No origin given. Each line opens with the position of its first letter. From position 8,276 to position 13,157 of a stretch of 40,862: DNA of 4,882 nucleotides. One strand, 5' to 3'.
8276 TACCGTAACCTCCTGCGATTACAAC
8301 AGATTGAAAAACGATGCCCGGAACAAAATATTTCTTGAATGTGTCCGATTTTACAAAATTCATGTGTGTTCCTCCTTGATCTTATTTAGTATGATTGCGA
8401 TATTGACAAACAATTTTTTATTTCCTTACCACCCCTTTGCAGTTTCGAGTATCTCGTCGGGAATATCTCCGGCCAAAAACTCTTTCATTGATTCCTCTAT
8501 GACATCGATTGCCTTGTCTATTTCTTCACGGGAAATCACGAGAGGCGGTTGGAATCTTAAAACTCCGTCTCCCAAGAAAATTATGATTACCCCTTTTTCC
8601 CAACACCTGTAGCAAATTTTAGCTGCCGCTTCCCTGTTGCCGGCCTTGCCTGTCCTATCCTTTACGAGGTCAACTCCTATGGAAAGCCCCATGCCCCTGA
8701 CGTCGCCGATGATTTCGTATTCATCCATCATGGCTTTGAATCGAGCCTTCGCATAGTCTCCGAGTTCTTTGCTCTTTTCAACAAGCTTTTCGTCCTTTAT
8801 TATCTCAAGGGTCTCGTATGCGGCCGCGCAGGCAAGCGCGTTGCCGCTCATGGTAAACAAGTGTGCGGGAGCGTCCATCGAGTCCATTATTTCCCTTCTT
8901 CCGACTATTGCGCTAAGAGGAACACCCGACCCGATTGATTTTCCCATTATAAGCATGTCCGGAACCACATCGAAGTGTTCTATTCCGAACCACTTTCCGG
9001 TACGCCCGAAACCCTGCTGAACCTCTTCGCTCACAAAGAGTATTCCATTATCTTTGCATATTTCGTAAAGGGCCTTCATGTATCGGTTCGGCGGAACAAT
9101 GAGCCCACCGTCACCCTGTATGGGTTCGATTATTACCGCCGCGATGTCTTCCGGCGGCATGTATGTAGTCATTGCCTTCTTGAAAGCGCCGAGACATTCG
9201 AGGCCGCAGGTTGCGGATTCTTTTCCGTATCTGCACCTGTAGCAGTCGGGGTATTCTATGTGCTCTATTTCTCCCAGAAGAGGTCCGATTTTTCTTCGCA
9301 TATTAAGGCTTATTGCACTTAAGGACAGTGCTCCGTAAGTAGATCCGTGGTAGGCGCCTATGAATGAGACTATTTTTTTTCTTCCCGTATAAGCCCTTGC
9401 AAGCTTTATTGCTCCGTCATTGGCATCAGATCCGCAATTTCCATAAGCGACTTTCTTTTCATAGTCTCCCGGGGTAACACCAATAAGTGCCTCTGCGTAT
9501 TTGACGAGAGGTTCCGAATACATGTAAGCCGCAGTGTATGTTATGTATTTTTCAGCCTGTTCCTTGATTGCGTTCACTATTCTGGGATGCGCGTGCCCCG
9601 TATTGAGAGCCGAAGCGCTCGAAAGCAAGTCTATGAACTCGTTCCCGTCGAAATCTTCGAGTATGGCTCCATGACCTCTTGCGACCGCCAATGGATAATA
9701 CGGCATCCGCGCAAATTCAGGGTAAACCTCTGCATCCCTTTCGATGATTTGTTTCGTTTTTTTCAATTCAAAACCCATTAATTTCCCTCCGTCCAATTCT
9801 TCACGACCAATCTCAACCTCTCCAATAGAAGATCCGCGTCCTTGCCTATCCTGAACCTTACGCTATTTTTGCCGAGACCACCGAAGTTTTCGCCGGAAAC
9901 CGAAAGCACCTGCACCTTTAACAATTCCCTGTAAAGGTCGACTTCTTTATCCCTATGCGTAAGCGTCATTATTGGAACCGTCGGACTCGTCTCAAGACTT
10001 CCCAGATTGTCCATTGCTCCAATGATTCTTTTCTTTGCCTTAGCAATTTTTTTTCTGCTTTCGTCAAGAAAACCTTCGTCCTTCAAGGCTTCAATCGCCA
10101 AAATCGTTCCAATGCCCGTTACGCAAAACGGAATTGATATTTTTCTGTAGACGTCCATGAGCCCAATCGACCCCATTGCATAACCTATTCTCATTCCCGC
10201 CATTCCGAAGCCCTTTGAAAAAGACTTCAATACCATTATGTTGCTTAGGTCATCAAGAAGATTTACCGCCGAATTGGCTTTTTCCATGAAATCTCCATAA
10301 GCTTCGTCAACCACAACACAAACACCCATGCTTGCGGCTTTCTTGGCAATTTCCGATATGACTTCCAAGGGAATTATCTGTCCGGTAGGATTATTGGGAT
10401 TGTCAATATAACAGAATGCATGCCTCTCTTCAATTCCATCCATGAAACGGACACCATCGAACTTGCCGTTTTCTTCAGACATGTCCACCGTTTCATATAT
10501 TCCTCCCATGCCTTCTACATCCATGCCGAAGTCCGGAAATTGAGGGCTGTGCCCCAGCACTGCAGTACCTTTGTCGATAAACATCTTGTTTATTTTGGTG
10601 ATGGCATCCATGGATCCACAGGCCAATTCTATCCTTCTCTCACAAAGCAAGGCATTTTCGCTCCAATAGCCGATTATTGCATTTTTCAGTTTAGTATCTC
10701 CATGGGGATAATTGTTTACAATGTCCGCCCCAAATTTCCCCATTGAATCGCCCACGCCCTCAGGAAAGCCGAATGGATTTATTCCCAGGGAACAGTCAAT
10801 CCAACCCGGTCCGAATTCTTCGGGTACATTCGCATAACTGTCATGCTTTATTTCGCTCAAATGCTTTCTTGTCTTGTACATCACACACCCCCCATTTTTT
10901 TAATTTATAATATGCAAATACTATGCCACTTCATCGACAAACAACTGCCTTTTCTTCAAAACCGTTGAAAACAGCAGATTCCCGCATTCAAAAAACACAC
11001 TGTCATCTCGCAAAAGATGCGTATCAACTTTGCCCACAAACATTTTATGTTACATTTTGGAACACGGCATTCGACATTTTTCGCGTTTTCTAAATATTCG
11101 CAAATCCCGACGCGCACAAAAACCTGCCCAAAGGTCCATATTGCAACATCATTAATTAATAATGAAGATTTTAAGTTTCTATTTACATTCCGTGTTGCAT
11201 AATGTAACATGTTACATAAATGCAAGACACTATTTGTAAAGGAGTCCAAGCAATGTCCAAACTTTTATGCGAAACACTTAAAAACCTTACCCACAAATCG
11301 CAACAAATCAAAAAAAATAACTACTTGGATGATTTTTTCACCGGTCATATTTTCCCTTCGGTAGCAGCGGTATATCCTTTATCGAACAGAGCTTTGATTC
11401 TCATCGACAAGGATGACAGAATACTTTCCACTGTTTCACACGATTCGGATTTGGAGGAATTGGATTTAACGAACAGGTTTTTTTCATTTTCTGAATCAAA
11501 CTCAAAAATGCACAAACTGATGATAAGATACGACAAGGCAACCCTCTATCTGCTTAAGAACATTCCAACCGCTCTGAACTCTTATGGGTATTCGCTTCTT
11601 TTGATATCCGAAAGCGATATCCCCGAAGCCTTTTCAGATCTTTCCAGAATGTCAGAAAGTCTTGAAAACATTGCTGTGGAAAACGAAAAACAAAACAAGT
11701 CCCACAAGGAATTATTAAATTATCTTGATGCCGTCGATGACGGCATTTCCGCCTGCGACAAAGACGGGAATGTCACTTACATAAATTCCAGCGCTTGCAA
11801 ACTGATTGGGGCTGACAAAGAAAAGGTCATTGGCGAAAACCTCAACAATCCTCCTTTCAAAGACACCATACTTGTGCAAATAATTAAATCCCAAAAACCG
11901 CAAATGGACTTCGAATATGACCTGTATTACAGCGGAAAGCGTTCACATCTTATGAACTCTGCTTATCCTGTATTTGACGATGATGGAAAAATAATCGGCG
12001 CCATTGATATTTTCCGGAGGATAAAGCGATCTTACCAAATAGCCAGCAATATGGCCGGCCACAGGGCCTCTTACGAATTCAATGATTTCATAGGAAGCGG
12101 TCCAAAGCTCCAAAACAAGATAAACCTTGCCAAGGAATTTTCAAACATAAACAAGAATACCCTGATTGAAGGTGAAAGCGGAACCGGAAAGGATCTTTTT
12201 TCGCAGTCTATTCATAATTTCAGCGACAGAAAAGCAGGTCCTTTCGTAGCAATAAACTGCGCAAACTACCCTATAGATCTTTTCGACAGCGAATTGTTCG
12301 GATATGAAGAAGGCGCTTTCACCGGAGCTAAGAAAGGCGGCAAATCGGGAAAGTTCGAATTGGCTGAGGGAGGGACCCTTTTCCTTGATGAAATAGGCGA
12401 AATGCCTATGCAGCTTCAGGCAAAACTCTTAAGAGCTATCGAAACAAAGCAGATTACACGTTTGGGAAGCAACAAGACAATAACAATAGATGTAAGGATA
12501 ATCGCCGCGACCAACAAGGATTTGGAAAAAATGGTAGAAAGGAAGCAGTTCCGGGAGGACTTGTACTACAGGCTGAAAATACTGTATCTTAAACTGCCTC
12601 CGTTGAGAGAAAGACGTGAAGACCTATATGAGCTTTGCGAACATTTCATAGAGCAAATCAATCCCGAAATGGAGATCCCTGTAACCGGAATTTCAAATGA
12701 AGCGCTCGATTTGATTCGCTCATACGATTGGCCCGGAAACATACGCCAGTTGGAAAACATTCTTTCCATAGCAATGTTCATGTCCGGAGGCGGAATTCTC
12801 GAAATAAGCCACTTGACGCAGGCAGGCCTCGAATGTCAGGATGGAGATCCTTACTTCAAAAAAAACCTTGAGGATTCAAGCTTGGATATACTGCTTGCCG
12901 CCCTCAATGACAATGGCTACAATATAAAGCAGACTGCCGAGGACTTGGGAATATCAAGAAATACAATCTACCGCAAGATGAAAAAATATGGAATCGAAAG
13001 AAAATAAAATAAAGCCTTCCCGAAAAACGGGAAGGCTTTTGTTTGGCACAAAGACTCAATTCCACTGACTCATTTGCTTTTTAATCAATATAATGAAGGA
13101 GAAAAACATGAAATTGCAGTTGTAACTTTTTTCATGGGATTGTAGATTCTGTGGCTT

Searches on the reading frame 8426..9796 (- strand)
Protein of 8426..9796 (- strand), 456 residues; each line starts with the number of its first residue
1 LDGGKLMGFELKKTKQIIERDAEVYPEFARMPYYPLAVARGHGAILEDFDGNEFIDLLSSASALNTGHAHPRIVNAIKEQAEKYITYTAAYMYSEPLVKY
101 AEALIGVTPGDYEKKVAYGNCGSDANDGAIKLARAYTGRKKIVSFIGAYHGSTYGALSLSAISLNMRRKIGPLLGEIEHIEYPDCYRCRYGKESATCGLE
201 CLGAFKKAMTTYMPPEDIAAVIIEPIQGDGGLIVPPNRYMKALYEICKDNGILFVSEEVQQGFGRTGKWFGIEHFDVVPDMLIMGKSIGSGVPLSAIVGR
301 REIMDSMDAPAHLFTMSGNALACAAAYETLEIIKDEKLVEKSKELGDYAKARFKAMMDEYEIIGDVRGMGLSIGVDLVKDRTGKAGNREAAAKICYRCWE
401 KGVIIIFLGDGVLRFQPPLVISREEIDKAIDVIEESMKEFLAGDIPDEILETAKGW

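Call 77: search_protein_families(library=pfam, proteins=[window:8426-9796:-], max_evalue=0.0001)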
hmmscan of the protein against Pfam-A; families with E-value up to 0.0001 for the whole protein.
window:8426-9796:- (456 aa): 1 family
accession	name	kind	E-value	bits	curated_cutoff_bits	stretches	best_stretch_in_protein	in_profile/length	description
PF00202.27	Aminotran_3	-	9.6e-114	380.6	30.5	1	35-435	10-401/403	Aminotransferase class-III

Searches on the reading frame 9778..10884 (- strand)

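Call 77: search_protein_families(library=pfam, proteins=[window:9778-10884:-], max_evalue=0.0001)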
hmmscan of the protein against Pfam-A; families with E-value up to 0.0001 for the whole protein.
window:9778-10884:- (368 aa): 1 family
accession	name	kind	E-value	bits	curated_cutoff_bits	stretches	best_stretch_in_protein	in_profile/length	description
PF00155.27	Aminotran_1_2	-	2.7e-40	139.1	19.7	1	59-348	38-350/361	Aminotransferase class I and II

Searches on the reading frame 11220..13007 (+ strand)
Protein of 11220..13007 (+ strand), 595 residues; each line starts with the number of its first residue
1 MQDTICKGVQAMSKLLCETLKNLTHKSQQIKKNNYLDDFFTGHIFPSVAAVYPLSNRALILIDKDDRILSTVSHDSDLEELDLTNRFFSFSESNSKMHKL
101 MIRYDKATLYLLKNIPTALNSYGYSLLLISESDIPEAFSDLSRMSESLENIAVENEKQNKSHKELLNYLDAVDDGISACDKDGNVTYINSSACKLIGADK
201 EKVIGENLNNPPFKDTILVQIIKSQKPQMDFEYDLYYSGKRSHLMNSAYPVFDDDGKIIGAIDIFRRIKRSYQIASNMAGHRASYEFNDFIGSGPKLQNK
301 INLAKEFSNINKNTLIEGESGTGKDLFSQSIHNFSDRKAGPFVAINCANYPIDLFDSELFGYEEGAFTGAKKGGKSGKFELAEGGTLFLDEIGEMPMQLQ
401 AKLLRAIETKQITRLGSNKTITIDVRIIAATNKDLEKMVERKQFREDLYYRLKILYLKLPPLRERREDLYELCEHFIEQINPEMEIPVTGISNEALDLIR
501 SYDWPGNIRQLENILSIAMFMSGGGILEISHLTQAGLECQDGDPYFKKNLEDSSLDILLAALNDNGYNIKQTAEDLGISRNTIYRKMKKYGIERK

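Call 77: search_protein_families(library=pfam, proteins=[window:11220-13007:+], max_evalue=0.0001)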
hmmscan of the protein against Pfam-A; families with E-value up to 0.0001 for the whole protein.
window:11220-13007:+ (595 aa): 13 families
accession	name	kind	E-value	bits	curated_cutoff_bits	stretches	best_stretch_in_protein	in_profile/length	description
PF00158.32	Sigma54_activat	-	6.8e-68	228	20.2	1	291-457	2-167/168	Sigma-54 interaction domain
PF25601.1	AAA_lid_14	-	5.2e-22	77.9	27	1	463-536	1-74/87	AAA+ ATPase lid domain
PF14532.12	Sigma54_activ_2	-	3.4e-18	66.7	25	1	304-462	14-138/138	Sigma-54 interaction domain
PF02954.25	HTH_8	-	2.3e-12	46.9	22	1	551-590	3-42/42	Bacterial regulatory protein, Fis family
PF00989.32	PAS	-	7e-11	42.6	22.6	1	168-268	6-113/113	PAS fold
PF08448.16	PAS_4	-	5.4e-09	36.7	23.1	1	169-269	1-106/110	PAS fold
PF13426.13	PAS_9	-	2.8e-08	34.4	27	1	174-262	2-95/103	PAS domain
PF02796.21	HTH_7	-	3.9e-06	27.3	23.8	1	561-588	16-43/45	Helix-turn-helix domain of resolvase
PF01078.27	Mg_chelatase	-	4.9e-05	23.3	20.3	0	366-432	89-157/207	Magnesium chelatase, subunit ChlI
PF18024.7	HTH_50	-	5.7e-05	23.1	27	0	570-592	27-49/50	Helix-turn-helix domain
PF13188.13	PAS_8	-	6.2e-05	23.2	21.8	0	169-212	7-51/65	PAS domain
PF13384.12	HTH_23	-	6.2e-05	23.1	24.6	0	558-585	11-36/50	Homeodomain-like domain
PF07728.20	AAA_5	-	6.3e-05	23.4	22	0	314-435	2-125/139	AAA domain (dynein-related subfamily)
